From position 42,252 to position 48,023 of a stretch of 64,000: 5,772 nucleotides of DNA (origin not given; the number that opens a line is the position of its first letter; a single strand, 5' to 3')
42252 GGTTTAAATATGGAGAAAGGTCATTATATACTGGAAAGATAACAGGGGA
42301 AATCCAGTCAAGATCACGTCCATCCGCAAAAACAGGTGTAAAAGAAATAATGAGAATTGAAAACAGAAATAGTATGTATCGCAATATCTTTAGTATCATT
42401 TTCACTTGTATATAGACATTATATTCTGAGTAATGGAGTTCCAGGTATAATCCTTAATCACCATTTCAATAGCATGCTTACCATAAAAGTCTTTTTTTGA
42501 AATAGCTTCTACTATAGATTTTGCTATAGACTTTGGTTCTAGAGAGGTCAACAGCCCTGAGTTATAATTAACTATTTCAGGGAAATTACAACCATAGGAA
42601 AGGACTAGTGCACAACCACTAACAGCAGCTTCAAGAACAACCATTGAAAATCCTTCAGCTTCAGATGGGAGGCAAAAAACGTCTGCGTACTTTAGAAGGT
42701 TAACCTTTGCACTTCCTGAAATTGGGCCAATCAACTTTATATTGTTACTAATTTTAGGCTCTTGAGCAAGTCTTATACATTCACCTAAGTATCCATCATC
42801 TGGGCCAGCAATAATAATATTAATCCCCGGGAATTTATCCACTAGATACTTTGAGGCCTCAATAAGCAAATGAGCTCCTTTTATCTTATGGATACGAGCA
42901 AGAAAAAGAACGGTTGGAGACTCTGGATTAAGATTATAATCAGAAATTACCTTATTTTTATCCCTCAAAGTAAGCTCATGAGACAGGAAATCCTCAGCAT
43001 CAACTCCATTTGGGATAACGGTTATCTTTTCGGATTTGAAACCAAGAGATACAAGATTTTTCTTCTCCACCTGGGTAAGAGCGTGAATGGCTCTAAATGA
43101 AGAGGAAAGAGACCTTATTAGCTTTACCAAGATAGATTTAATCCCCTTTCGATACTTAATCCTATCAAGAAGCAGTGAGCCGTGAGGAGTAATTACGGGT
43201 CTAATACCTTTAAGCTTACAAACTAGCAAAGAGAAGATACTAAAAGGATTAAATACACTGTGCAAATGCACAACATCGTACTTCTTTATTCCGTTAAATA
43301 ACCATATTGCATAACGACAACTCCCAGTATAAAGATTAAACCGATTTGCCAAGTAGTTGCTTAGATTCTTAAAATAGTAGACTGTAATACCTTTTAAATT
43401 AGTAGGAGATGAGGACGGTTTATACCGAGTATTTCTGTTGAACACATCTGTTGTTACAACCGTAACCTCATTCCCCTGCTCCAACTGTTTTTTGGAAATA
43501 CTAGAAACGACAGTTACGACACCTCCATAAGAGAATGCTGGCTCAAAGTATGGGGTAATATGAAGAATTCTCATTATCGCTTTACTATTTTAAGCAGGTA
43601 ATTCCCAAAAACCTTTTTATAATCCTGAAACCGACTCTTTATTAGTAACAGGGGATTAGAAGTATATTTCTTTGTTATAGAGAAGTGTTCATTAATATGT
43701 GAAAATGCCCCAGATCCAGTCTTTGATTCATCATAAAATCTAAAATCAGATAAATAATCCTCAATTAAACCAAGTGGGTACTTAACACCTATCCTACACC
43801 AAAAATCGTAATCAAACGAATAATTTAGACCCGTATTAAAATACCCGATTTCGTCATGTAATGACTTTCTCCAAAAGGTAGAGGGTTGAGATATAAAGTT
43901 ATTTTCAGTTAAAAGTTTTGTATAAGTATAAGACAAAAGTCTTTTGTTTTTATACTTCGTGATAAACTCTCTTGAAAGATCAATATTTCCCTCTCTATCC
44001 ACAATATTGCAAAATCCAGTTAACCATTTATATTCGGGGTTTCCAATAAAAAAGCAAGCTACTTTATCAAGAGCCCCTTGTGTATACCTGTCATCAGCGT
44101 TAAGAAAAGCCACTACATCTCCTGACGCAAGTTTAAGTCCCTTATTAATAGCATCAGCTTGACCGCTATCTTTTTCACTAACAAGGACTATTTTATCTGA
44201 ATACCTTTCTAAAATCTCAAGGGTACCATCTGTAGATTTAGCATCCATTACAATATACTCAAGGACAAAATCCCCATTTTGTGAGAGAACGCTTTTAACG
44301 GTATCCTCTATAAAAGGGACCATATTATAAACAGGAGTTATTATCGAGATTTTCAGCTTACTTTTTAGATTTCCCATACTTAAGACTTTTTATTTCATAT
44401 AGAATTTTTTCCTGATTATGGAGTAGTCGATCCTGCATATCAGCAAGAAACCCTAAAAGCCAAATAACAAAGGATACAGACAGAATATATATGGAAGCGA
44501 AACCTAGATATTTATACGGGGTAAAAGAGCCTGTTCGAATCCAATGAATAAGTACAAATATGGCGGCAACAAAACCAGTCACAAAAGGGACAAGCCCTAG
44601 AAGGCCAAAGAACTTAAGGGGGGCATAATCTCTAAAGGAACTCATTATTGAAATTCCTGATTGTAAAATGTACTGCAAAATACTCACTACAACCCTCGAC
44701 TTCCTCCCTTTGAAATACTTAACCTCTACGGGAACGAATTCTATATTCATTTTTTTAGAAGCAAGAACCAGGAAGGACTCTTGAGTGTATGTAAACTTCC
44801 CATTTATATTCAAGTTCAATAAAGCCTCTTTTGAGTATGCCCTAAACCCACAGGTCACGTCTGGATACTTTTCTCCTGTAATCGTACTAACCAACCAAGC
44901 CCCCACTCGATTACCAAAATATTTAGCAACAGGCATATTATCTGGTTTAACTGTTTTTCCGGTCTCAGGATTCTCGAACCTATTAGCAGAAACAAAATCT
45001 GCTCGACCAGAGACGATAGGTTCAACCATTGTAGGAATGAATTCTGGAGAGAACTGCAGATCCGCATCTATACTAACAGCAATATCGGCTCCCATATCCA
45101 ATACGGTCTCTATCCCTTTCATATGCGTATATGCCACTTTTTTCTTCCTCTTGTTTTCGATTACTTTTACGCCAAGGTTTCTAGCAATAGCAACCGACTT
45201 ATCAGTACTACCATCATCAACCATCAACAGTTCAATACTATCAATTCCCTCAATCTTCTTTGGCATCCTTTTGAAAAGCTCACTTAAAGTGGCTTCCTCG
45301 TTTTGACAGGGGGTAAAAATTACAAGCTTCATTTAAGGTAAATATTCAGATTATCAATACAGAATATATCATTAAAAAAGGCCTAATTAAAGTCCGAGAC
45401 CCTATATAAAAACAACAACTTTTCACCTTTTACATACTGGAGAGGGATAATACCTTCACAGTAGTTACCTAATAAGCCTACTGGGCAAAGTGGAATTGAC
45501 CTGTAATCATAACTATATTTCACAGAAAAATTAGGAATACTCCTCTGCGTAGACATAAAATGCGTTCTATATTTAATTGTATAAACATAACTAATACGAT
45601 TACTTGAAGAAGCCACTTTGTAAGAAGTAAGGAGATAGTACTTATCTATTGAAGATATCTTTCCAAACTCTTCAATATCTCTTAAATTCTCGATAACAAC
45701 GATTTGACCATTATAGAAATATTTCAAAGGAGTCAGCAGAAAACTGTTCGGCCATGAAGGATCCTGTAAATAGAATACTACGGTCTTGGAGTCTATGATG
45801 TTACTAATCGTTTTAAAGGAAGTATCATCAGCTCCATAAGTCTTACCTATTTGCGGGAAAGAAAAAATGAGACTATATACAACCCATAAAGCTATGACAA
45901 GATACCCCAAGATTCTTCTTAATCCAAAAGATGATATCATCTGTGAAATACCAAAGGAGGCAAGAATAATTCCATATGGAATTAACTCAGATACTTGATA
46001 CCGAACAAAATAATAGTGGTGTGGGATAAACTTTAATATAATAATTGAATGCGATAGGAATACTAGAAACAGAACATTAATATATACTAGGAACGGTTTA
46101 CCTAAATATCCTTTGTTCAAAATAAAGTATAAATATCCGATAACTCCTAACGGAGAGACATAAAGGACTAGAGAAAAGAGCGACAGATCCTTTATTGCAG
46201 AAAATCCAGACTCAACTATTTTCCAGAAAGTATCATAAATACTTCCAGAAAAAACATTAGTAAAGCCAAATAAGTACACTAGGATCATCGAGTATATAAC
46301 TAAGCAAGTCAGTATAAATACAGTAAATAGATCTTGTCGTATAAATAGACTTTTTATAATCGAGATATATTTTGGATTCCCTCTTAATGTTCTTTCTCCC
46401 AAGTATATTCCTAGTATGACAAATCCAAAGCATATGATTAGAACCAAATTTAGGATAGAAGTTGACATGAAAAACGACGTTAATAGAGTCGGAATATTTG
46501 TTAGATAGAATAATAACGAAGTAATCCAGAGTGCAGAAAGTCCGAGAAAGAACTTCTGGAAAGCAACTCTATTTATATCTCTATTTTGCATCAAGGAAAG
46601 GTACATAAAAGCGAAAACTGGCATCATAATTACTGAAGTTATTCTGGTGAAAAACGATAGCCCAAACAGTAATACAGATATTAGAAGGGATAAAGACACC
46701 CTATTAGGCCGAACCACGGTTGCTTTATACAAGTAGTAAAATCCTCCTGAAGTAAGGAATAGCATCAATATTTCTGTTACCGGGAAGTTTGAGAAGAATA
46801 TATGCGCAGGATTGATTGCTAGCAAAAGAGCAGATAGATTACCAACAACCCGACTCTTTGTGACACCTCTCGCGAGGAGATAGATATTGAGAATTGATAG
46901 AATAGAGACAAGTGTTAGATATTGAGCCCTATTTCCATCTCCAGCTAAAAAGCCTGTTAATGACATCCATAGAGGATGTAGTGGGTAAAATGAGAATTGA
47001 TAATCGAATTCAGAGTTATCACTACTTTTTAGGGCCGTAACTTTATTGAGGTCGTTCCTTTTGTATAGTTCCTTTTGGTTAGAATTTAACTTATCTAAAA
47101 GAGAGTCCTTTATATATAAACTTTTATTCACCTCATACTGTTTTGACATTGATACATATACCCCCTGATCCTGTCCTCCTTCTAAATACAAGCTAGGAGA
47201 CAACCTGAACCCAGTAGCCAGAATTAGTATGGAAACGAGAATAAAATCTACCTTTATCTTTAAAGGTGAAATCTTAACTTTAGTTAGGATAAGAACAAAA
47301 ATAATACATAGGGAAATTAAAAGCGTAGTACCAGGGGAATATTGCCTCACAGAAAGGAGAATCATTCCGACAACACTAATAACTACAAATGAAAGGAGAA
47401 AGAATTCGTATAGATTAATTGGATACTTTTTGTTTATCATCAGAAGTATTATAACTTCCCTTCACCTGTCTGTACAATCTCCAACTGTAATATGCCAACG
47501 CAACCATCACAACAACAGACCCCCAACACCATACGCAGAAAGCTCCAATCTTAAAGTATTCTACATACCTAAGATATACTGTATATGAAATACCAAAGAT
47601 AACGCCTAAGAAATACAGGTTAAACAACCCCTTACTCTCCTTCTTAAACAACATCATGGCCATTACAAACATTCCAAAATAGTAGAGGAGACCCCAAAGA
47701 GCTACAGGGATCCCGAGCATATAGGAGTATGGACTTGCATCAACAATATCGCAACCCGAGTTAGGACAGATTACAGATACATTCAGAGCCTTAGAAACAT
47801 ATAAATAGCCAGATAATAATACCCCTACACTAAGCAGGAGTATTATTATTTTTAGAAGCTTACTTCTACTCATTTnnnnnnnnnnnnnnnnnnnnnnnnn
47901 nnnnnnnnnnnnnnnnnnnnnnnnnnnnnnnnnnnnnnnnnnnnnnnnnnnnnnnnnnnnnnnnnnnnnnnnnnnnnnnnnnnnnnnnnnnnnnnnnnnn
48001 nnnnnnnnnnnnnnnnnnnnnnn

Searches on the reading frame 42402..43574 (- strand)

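Call 52: search_protein_families(library=pfam, proteins=[window:42402-43574:-], max_evalue=0.001)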
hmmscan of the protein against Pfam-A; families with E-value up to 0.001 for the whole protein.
window:42402-43574:- (390 aa): 5 families
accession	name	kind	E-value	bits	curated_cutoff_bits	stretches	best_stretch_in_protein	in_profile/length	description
PF00534.26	Glycos_transf_1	-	1.8e-26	93.1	26.4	1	207-361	3-159/172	Glycosyl transferases group 1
PF13439.12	Glyco_transf_4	-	1.2e-22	81.2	28.5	1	16-194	1-169/170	Glycosyltransferase Family 4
PF13692.12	Glyco_trans_1_4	-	3.2e-20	73.3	27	1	220-358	2-140/142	Glycosyl transferases group 1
PF13579.12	Glyco_trans_4_4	-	4.8e-14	53.4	29.7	1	17-190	1-158/158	Glycosyl transferase 4-like domain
PF20706.3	GT4-conflict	-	2.7e-06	27.1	26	1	216-329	194-314/385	Family 4 Glycosyltransferase in conflict systems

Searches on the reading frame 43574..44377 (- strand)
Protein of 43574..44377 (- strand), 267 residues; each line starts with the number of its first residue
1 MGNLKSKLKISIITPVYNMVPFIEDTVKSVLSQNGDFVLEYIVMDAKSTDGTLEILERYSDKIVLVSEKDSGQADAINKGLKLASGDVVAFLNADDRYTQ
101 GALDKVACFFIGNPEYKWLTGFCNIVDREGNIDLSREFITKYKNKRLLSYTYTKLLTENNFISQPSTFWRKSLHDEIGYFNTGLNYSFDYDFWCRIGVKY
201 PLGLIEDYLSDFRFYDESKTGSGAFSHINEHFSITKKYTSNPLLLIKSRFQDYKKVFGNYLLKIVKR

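Call 52: search_protein_families(library=pfam, proteins=[window:43574-44377:-], max_evalue=0.001)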
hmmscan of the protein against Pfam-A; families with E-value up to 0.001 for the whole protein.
window:43574-44377:- (267 aa): 3 families
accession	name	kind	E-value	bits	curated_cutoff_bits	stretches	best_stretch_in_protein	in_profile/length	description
PF00535.33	Glycos_transf_2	-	8.3e-25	88.1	23.3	1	11-142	1-132/168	Glycosyl transferase family 2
PF10111.15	Glyco_tranf_2_2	-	1.6e-09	38.1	27.3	1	11-108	1-104/276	Glycosyltransferase like family 2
PF13641.12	Glyco_tranf_2_3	-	2.7e-06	28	27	1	10-193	3-191/230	Glycosyltransferase like family 2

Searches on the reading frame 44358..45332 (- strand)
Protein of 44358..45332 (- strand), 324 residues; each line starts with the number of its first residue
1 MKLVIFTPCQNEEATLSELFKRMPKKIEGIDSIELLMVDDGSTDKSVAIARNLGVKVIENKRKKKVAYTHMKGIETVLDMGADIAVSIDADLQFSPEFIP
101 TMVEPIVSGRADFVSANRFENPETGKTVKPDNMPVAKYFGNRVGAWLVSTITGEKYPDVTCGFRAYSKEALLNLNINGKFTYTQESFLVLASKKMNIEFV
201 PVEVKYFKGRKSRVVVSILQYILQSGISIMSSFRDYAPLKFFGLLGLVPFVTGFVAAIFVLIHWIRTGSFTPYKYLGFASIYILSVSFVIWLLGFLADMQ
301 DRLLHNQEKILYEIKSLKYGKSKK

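Call 52: search_protein_families(library=pfam, proteins=[window:44358-45332:-], max_evalue=0.001)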
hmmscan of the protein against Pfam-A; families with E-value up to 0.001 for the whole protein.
window:44358-45332:- (324 aa): 1 family
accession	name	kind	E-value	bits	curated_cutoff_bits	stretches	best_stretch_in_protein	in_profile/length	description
PF00535.33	Glycos_transf_2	-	7e-20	72.1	23.3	1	5-171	2-164/168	Glycosyl transferase family 2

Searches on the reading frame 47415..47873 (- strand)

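Call 89: search_protein_families(library=pfam, proteins=[window:47415-47873:-], max_evalue=0.0001)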
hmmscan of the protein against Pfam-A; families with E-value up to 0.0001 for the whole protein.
window:47415-47873:- (152 aa): 1 family
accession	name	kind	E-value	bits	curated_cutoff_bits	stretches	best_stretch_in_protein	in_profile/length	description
PF07884.19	VKOR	-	3.4e-24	85.9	27.5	1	9-131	2-134/134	Vitamin K epoxide reductase family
